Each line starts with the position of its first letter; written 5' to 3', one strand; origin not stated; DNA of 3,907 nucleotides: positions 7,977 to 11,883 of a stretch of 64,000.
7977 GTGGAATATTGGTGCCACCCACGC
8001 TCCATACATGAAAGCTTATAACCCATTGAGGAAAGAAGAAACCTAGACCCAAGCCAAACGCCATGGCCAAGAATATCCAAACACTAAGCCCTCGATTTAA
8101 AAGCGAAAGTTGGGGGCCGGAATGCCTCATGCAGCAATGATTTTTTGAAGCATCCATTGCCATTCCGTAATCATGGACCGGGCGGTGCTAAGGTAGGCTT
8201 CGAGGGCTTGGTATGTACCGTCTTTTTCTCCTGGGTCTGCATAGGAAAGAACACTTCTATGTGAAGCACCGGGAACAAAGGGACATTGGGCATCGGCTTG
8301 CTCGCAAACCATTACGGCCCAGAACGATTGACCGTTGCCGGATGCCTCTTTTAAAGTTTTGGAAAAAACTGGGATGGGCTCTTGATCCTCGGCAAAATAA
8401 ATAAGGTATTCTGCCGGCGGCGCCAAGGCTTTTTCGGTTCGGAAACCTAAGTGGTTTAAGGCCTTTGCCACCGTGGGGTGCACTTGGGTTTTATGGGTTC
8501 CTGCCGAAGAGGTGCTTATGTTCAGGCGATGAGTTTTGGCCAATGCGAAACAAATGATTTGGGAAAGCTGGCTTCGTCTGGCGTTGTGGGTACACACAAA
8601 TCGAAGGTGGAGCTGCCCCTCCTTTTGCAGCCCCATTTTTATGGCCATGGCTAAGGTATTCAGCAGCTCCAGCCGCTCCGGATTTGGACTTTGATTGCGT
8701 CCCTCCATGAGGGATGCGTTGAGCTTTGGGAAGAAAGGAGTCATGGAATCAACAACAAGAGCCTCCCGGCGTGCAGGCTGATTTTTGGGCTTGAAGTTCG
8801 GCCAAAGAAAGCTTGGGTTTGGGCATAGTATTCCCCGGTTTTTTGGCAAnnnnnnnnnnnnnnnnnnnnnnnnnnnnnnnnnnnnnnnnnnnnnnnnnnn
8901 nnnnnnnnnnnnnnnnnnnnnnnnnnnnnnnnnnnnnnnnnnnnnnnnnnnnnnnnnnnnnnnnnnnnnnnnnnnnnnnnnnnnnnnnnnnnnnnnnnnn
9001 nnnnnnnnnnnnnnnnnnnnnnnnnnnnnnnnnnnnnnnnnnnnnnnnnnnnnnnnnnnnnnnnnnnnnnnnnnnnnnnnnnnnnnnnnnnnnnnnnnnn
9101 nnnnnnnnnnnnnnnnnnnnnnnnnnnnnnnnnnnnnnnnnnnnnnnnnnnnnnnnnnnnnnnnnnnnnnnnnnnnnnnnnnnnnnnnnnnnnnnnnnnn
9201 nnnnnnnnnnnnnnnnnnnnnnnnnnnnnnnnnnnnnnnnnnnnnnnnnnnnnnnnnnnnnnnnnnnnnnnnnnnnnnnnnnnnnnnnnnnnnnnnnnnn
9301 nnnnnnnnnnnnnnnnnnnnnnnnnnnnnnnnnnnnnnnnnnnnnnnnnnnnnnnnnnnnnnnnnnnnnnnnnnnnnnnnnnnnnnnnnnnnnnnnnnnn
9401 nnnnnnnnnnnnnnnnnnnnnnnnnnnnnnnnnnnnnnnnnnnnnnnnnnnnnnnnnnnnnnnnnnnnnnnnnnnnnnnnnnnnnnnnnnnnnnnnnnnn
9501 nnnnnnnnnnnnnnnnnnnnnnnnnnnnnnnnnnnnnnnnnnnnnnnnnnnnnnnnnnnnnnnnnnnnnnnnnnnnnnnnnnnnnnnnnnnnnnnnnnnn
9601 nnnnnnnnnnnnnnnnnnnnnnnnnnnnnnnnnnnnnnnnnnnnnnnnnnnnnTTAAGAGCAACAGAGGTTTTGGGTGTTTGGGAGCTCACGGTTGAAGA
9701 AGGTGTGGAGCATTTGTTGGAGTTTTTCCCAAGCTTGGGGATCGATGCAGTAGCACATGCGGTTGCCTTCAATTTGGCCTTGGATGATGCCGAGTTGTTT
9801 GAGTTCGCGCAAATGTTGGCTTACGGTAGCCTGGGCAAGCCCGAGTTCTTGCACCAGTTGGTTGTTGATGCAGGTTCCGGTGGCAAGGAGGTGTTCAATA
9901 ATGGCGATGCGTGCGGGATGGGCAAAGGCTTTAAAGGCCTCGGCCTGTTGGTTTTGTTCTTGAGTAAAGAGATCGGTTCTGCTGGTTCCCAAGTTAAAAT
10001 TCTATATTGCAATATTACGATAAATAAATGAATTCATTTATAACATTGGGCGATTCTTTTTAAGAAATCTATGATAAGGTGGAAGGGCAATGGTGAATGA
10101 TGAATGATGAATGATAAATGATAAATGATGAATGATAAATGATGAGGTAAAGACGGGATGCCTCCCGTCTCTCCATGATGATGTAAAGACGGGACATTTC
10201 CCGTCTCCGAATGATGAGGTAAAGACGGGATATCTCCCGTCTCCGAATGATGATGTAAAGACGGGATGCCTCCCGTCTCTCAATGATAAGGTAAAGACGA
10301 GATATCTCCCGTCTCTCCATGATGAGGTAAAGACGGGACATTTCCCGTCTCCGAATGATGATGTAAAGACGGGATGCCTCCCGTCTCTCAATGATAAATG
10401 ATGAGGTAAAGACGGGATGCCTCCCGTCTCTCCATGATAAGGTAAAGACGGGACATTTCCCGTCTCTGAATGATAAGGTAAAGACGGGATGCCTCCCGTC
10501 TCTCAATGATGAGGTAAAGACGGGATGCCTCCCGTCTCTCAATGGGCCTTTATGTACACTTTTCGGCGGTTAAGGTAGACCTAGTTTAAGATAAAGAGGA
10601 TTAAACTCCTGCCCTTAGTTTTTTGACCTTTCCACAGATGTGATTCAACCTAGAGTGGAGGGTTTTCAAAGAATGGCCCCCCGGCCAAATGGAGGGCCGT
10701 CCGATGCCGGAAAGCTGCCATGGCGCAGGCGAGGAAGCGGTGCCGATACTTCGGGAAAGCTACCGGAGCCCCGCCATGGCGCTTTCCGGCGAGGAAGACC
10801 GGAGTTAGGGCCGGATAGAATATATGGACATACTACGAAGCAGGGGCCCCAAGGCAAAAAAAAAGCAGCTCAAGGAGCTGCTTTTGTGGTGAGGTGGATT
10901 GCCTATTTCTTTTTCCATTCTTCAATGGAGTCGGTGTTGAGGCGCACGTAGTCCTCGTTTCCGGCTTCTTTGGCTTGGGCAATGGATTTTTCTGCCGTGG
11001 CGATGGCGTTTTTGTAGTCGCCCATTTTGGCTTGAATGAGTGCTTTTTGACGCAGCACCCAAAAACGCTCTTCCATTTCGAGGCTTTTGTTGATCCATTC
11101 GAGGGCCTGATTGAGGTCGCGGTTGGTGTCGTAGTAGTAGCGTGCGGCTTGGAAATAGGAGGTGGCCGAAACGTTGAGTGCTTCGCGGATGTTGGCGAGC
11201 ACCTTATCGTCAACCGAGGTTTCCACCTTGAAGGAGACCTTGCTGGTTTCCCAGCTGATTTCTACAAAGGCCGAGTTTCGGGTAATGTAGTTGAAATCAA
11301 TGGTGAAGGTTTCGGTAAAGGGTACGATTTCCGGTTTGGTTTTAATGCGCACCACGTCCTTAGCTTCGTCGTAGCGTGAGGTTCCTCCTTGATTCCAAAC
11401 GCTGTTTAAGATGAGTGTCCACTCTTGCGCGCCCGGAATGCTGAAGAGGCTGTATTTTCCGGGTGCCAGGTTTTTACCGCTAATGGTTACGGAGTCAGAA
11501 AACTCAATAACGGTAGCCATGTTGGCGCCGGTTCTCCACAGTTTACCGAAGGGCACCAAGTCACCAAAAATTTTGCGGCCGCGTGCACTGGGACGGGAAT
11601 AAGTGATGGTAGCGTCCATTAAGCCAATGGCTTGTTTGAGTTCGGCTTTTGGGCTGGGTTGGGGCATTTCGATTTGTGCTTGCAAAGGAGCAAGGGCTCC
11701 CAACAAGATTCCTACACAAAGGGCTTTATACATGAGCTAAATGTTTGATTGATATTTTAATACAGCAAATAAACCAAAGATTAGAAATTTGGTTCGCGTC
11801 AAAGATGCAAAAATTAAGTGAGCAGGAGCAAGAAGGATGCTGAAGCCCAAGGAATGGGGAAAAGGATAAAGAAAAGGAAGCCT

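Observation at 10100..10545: Eleven tandem 37-bp hairpin units: a spacerless, CRISPR-like array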

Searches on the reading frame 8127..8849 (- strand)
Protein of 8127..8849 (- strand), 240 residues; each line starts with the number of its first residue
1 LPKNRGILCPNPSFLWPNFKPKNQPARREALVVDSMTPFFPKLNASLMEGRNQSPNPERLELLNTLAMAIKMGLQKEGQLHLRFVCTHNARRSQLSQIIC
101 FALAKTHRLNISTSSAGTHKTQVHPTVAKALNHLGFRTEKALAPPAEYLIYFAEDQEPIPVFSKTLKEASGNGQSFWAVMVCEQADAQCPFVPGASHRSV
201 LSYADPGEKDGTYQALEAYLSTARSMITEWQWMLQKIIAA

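Call 31: search_protein_families(library=pfam, proteins=[window:8127-8849:-])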
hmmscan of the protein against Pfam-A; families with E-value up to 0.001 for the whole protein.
window:8127-8849:- (240 aa): 1 family
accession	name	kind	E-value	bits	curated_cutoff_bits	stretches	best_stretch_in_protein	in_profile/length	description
PF01451.26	LMWPc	-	1.1e-05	26.1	23.2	1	84-143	3-67/144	Low molecular weight phosphotyrosine protein phosphatase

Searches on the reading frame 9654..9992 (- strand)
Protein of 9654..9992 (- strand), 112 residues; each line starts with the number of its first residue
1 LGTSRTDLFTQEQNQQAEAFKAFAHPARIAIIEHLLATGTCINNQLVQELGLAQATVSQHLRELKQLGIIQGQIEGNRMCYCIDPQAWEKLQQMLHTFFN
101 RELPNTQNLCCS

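Call 31: search_protein_families(library=pfam, proteins=[window:9654-9992:-])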
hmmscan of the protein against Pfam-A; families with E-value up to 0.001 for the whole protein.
window:9654-9992:- (112 aa): 5 families
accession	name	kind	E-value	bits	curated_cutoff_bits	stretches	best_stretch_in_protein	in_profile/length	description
PF01022.26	HTH_5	-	1.2e-09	38.3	22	1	26-71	2-46/47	Bacterial regulatory protein, arsR family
PF13412.12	HTH_24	-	5.1e-07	29.6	21.9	1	28-71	5-48/48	Winged helix-turn-helix DNA-binding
PF12840.13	HTH_20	-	1.1e-06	28.9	27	1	23-70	1-48/51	Helix-turn-helix domain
PF09339.16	HTH_IclR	-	0.00021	21.4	22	1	30-71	7-49/52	IclR helix-turn-helix domain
PF12802.13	MarR_2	-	0.00053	20.5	27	1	28-71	7-51/61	MarR family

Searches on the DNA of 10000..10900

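Call 54: search_rna_families(source=window, start=10000, end=10900, threshold=evalue, max_evalue=1)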
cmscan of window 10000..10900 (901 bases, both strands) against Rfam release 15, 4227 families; matches with E-value up to 1: 6.
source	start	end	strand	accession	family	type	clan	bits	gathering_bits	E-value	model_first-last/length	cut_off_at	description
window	10149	10280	-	RF04276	MIR4371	Gene; miRNA;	CL00144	27.5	110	0.00094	12-145/158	no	MIR4371 microRNA precursor family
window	10294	10502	+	RF04133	MIR2646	Gene; miRNA;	-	24.6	245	0.0049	1-256/256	no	MIR2646 microRNA precursor family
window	10365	10430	+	RF04157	MIR9486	Gene; miRNA;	-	21.1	100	0.16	1-119/119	no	MIR9486 microRNA precursor family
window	10335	10458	-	RF04151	MIR4387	Gene; miRNA;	CL00144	20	84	0.35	1-109/109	no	MIR4387 microRNA precursor family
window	10101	10179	+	RF01304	sR5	Gene; snRNA; snoRNA; CD-box;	-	18.7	40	0.089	1-53/53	no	Small nucleolar RNA sR5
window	10859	10900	-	RF01394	isrK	Gene; sRNA;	-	16.4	50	0.64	37-77/77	5'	isrK Hfq binding RNA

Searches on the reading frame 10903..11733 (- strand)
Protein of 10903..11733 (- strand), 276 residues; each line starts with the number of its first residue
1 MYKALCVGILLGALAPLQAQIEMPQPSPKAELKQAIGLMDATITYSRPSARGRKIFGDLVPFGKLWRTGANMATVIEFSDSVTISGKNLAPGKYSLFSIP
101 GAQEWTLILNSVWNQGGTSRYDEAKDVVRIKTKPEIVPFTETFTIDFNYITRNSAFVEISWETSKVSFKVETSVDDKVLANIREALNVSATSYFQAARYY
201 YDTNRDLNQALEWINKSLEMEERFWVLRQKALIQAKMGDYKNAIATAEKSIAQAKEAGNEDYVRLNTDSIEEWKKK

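Call 21: find_encoding_contigs(protein=window:10903-11733:-, flank=6000, max_places=10)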
Protein window:10903-11733:- (276 aa): 1 contig read that carries it; 1 place shown.
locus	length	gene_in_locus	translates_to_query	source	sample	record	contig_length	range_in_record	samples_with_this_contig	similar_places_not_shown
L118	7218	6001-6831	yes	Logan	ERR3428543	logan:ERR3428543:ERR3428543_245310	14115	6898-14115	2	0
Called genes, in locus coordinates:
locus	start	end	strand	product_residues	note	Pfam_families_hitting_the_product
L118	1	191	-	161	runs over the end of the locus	PF08211:dCMP_cyt_deam_2, PF00383:dCMP_cyt_deam_1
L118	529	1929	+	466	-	PF00883:Peptidase_M17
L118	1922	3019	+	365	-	PF04166:PdxA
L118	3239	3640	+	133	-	PF02620:YceD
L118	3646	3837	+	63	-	PF01783:Ribosomal_L32p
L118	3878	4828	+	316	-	PF02504:FA_synthesis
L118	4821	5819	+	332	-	PF00108:Thiolase_N, PF08545:ACP_syn_III, PF08541:ACP_syn_III_C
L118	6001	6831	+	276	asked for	PF11138:DUF2911, PF13424:TPR_12 (faint)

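Call 31: search_protein_families(library=pfam, proteins=[window:10903-11733:-])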
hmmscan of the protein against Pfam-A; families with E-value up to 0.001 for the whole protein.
window:10903-11733:- (276 aa): 3 families
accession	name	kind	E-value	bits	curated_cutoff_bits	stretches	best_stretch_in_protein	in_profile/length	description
PF11138.13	DUF2911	-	3e-52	176.8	27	1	27-170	1-145/145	Protein of unknown function (DUF2911)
PF13424.12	TPR_12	-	1.9e-05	25.2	30.1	0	224-262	3-41/77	Tetratricopeptide repeat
PF13181.12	TPR_8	-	0.00026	21.4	25.7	0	229-251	6-28/34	Tetratricopeptide repeat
